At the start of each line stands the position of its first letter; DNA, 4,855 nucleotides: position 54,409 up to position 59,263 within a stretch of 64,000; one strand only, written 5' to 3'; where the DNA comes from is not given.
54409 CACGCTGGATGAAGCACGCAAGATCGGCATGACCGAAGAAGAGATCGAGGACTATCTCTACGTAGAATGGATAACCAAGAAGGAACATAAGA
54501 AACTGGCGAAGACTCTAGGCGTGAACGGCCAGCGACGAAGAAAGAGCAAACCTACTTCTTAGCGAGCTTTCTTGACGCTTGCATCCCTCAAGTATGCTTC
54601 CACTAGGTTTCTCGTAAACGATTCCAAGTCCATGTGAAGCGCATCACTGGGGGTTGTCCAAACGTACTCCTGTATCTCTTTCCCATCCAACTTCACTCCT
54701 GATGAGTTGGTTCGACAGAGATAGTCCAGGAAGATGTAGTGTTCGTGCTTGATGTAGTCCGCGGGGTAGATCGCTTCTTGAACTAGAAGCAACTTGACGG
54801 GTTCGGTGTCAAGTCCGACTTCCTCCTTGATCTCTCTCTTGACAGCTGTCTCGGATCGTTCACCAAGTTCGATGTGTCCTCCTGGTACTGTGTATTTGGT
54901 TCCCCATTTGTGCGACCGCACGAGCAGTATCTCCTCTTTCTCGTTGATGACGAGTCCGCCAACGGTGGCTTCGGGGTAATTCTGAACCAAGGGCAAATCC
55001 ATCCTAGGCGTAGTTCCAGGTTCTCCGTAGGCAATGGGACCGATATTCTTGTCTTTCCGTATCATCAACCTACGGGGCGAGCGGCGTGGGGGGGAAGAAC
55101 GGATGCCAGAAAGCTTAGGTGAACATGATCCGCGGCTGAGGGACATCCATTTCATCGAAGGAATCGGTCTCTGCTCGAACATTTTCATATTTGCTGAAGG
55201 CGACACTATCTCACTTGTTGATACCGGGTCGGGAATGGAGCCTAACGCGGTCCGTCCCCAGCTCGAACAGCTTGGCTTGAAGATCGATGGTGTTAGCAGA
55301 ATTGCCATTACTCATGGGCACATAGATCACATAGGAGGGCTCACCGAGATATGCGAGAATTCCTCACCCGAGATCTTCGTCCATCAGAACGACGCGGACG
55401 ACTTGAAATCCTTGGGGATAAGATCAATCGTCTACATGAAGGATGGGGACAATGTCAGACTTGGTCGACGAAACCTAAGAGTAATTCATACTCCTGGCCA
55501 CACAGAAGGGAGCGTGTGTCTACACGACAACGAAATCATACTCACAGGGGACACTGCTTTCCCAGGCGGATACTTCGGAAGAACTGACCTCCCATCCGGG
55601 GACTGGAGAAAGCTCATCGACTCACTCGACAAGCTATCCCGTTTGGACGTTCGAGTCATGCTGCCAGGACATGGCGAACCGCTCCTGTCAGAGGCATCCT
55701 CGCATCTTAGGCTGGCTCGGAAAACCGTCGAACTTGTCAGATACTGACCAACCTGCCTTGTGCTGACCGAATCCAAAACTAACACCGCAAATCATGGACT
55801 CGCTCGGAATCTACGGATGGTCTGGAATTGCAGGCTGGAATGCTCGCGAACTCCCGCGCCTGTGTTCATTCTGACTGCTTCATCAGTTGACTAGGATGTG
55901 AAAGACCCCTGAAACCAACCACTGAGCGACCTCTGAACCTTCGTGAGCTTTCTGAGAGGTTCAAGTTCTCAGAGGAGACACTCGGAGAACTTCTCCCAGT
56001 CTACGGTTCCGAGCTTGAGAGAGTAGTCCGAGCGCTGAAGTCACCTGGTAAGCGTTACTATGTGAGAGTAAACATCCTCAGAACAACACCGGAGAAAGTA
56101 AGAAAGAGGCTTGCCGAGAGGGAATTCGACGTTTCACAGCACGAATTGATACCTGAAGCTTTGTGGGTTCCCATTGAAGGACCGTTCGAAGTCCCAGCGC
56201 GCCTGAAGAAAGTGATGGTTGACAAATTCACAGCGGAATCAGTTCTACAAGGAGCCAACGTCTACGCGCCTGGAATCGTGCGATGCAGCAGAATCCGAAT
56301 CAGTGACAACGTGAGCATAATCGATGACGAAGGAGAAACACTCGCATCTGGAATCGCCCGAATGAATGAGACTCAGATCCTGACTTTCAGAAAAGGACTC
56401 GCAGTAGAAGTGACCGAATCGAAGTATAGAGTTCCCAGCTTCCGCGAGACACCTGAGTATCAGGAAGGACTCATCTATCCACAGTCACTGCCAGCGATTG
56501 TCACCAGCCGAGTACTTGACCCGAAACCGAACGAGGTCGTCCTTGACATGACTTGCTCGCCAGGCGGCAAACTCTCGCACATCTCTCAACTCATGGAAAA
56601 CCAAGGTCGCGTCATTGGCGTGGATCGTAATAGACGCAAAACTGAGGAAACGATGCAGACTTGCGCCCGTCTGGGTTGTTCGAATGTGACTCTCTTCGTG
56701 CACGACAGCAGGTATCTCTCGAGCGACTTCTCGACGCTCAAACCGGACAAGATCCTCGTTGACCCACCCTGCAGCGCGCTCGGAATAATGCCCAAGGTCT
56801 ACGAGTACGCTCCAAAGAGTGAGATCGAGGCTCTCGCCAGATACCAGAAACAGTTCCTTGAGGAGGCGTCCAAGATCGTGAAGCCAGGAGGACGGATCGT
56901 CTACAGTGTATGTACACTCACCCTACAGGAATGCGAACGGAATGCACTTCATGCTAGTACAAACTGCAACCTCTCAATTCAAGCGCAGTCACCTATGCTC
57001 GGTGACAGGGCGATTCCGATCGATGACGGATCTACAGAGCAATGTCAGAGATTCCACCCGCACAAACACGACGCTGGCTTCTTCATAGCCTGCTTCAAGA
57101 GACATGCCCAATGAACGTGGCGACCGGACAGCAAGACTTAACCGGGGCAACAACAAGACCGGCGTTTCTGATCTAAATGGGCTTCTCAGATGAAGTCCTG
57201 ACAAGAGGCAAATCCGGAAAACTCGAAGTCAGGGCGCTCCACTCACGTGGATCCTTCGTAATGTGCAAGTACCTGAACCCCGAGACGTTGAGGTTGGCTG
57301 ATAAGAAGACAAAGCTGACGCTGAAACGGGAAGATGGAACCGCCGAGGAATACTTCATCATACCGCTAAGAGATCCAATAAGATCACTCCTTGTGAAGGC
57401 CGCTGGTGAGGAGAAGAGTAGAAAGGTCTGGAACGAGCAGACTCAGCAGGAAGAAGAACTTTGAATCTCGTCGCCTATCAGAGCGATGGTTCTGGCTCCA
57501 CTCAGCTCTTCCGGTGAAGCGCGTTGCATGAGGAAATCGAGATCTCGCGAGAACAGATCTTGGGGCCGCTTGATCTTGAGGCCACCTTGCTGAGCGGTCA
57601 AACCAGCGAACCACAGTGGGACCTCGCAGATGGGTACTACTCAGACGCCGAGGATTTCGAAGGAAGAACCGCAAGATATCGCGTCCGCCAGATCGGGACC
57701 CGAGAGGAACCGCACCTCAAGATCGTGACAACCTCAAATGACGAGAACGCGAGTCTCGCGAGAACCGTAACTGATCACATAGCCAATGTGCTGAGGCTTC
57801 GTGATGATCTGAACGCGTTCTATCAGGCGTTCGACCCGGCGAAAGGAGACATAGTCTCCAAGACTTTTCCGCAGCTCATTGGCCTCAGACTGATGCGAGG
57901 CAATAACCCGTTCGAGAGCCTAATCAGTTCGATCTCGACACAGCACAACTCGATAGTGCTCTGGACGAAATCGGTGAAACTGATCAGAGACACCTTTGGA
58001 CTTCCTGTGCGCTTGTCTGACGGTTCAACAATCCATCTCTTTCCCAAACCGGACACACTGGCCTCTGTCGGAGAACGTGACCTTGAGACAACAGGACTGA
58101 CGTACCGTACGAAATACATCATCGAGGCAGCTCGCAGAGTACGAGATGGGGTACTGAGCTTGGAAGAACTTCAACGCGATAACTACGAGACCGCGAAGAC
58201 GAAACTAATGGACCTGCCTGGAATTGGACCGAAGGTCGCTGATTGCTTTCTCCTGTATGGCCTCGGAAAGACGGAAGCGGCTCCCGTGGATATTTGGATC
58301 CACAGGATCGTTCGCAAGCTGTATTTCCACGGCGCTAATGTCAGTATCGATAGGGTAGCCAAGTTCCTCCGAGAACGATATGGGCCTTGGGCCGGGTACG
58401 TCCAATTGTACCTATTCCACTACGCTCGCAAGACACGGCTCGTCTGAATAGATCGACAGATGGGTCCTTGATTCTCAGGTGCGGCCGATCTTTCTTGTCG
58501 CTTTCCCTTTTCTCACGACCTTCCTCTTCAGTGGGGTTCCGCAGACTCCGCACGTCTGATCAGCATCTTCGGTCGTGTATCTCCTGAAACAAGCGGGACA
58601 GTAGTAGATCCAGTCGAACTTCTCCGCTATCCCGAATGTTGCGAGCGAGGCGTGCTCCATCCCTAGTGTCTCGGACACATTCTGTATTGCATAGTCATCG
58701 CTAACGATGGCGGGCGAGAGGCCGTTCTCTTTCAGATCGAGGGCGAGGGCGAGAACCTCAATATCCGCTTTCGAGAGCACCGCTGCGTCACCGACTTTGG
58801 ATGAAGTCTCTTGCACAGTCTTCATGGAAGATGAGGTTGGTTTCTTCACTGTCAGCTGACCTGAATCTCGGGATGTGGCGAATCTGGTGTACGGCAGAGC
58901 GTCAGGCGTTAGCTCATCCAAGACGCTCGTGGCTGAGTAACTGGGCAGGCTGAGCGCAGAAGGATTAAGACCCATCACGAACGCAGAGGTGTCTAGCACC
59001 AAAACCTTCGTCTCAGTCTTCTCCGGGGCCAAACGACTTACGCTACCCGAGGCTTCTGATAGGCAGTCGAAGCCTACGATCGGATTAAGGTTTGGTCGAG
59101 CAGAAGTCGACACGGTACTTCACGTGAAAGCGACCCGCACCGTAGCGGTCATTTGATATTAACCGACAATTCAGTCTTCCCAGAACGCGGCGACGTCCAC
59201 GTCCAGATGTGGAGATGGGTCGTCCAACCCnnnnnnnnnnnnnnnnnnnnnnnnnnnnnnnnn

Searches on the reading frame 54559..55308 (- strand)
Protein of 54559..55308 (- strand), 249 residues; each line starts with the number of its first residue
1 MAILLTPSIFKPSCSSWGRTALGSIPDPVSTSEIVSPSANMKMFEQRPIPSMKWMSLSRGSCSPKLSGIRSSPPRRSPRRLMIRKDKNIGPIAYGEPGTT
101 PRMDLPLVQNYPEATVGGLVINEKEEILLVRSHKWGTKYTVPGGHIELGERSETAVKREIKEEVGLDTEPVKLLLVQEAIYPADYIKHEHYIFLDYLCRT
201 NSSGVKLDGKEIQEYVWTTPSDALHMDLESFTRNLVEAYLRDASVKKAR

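Call 31: search_protein_families(library=pfam, proteins=[window:54559-55308:-], max_evalue=0.001)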
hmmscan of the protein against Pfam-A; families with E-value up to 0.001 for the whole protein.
window:54559-55308:- (249 aa): 1 family
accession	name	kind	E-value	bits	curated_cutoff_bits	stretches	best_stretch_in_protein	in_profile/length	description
PF00293.34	NUDIX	-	3e-20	73.1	21.1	1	114-237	4-132/134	NUDIX domain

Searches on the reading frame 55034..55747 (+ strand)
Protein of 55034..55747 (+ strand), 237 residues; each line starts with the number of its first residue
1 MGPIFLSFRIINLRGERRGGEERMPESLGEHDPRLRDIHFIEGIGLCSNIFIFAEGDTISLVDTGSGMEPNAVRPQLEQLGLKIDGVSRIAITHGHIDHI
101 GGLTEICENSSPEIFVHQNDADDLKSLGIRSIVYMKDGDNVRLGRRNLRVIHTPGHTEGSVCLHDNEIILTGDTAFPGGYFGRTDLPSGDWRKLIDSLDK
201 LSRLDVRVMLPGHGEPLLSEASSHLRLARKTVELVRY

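Call 31: search_protein_families(library=pfam, proteins=[window:55034-55747:+], max_evalue=0.001)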
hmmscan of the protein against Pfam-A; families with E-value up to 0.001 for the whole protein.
window:55034-55747:+ (237 aa): 3 families
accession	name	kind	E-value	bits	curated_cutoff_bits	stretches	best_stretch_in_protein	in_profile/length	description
PF00753.33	Lactamase_B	-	1.7e-27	97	22.7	1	48-213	7-196/196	Metallo-beta-lactamase superfamily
PF12706.13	Lactamase_B_2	-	4e-07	30.3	27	1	61-156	4-111/200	Beta-lactamase superfamily domain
PF19583.5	ODP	-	4.2e-06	27.2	27.2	1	48-173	3-135/194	ODP family beta lactamase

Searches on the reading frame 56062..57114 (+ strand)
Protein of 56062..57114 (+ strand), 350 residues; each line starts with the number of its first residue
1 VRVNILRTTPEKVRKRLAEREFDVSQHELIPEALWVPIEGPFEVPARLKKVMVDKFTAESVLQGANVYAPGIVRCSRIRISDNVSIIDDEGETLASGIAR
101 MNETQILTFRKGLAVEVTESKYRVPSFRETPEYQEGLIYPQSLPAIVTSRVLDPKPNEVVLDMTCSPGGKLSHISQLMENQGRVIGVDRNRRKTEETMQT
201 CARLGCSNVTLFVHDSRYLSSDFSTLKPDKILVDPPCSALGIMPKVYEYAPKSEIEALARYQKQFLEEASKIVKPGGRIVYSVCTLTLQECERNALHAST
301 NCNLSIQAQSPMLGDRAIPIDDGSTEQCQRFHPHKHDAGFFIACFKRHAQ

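Call 31: search_protein_families(library=pfam, proteins=[window:56062-57114:+], max_evalue=0.001)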
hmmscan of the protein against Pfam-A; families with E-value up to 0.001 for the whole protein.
window:56062-57114:+ (350 aa): 7 families
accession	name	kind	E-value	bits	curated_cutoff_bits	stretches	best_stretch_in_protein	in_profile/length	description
PF01189.24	Methyltr_RsmB-F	-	2e-38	132.5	27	1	151-345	3-198/199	16S rRNA methyltransferase RsmB/F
PF01472.26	PUA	-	5.7e-14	52.3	24.8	1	49-118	1-71/74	PUA domain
PF13847.12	Methyltransf_31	-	5.5e-10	39.5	27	1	155-292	2-119/145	Methyltransferase domain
PF13649.12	Methyltransf_25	-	2.1e-05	25.5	27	1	160-220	1-59/97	Methyltransferase domain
PF02390.23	Methyltransf_4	-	0.00014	21.8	24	0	158-232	3-77/173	Putative methyltransferase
PF22458.1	RsmF-B_ferredox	-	0.00027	21.5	27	0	2-35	33-66/74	Methyltr_RsmF/B-like, ferredoxin-like domain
PF01728.25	FtsJ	-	0.00048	20.5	24.1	1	155-285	20-141/181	FtsJ-like methyltransferase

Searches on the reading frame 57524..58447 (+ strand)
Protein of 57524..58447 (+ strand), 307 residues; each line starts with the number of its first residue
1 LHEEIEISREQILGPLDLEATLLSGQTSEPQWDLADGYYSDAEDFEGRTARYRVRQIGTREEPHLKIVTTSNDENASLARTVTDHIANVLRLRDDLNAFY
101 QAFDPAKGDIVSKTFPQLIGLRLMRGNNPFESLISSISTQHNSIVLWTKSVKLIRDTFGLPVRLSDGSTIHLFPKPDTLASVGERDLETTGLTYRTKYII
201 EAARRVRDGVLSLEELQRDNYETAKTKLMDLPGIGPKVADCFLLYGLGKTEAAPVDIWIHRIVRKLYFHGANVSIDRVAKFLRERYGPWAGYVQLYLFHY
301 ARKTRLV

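Call 31: search_protein_families(library=pfam, proteins=[window:57524-58447:+], max_evalue=0.001)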
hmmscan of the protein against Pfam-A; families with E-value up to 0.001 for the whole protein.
window:57524-58447:+ (307 aa): 3 families
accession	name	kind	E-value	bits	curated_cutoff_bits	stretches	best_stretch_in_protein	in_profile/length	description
PF00730.31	HhH-GPD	-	5e-11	43.3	26.2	1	134-285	1-105/108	HhH-GPD superfamily base excision DNA repair protein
PF07934.18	OGG_N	-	2.2e-05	25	23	1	16-133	9-115/115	8-oxoguanine DNA glycosylase, N-terminal domain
PF00633.29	HHH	-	0.0004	20.5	24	0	228-245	13-30/30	Helix-hairpin-helix motif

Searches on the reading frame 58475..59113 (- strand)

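Call 31: search_protein_families(library=pfam, proteins=[window:58475-59113:-], max_evalue=0.001)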
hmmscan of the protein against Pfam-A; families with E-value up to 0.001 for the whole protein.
window:58475-59113:- (212 aa): 1 family
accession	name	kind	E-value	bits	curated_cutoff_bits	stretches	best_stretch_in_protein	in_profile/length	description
PF17146.10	PIN_6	-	1.2e-15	58.1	27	1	38-127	1-87/87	PIN domain of ribonuclease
